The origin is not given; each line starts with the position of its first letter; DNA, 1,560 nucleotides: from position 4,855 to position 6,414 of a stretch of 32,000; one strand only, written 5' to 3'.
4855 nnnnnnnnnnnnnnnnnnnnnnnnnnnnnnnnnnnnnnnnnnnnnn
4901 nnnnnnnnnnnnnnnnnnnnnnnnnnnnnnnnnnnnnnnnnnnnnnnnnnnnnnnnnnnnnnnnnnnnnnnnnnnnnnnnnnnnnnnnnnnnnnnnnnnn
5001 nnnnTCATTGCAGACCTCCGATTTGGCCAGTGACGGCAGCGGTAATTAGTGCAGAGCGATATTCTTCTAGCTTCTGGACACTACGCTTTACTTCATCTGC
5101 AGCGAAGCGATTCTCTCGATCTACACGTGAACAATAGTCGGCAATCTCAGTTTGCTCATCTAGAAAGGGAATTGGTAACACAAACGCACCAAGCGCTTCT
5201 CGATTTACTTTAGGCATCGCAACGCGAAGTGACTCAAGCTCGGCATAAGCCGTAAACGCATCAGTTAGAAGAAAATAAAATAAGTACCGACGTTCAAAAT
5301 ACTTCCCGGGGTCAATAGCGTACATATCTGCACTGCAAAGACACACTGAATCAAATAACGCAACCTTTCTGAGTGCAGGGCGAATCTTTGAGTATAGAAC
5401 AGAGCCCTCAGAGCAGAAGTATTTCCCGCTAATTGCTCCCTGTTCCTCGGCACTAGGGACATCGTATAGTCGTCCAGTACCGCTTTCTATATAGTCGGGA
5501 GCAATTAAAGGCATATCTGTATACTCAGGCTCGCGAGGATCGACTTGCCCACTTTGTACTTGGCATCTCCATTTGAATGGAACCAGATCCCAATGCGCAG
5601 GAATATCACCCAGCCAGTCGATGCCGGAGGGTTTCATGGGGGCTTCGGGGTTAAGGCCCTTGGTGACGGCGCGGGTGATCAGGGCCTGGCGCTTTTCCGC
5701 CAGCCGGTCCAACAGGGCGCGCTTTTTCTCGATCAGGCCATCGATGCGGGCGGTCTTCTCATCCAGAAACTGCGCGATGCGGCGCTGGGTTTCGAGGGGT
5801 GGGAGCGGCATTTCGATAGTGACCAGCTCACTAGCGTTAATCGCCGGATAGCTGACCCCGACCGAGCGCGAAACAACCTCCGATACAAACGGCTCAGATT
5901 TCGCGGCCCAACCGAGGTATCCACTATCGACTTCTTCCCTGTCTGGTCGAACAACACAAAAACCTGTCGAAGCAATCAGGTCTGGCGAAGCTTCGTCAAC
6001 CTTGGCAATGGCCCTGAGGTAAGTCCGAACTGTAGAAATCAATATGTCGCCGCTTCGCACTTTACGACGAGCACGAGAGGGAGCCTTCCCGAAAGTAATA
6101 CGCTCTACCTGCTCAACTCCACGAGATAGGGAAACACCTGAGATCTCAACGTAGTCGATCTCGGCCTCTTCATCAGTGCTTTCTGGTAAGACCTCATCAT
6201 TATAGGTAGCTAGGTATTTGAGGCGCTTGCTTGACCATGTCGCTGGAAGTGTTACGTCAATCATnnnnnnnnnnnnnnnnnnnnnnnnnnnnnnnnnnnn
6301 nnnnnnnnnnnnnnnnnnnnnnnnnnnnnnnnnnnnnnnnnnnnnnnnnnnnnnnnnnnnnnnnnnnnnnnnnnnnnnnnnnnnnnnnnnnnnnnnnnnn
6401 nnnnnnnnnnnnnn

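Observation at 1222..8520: An entire type I R-M operon (about 7.3 kb, four genes) is bounded like a single integron cassette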

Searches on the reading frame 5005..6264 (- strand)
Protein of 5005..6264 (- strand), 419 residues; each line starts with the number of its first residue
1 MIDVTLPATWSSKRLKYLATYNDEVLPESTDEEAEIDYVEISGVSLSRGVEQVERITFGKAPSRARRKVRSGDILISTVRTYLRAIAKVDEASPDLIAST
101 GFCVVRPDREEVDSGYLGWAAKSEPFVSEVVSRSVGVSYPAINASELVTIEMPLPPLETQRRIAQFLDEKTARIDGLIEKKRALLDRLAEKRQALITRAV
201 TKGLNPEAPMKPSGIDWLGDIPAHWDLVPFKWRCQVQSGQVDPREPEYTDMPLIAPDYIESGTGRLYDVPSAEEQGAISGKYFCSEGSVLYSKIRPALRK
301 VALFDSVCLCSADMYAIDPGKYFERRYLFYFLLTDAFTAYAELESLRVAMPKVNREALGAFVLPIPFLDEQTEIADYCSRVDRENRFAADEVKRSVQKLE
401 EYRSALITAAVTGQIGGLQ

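Call 7: search_protein_families(library=pfam, proteins=[window:5005-6264:-])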
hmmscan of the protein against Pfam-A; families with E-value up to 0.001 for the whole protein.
window:5005-6264:- (419 aa): 1 family
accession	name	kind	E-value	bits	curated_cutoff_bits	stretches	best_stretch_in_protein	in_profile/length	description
PF01420.25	Methylase_S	-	4.6e-19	69.7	22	2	269-385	43-156/168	Type I restriction modification DNA specificity domain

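Call 9: search_protein_families(library=ncbifam, proteins=[window:5005-6264:-])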
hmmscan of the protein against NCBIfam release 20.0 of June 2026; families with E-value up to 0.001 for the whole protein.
window:5005-6264:- (419 aa): 2 families
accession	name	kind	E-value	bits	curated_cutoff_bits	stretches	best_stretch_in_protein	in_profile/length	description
NF007278.0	PRK09737.1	equivalog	1.1e-13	50.7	662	1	37-204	40-208/461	type I restriction-modification system specificity subunit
NF047740.1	antiphage_MADS5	equivalog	3.1e-07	29.6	400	1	62-170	326-438/461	methylation-associated defense system restriction endonuclease subunit S MAD5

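Call 64: search_protein_families(library=padloc, proteins=[window:5005-6264:-], max_evalue=0.01)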
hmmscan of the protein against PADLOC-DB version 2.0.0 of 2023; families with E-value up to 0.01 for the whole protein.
window:5005-6264:- (419 aa): 128 families (the best 25 are shown)
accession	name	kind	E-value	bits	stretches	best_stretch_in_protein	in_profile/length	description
PDLC03105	Specificity_I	-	1.5e-90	302.8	1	6-415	21-435/448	Type I specificity subunit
PDLC03072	Specificity_I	-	1.3e-85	286.2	1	6-415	20-437/448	Type I specificity subunit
PDLC03194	Specificity_I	-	2.4e-76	255.3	1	5-414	4-390/391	Type I specificity subunit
PDLC03140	Specificity_I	-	1.4e-70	237.1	2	208-380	5-177/418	Type I specificity subunit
PDLC03090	Specificity_I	-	1.6e-61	206.9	1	6-415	18-431/434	Type I specificity subunit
PDLC03073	Specificity_I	-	1.6e-56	190.3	1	5-415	13-428/437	Type I specificity subunit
PDLC03083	Specificity_I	-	3.7e-52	175.4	2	150-415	447-705/717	Type I specificity subunit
PDLC03162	Specificity_I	-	5.4e-45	152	1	6-415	4-414/431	Type I specificity subunit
PDLC03142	Specificity_I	-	9.6e-40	134.8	1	134-415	175-459/483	Type I specificity subunit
PDLC03069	Specificity_I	-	4.3e-39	132.7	2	31-195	21-178/387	Type I specificity subunit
PDLC03191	Specificity_I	-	4.5e-39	133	3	131-232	147-248/436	Type I specificity subunit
PDLC04137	mad5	-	3.8e-36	123.1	1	10-403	3-390/392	mads_5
PDLC03174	Specificity_I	-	3.2e-35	119.8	1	5-415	17-435/468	Type I specificity subunit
PDLC03179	Specificity_I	-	5.8e-33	112.6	2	5-183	100-280/589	Type I specificity subunit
PDLC03101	Specificity_I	-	1e-32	112.2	2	221-376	2-164/411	Type I specificity subunit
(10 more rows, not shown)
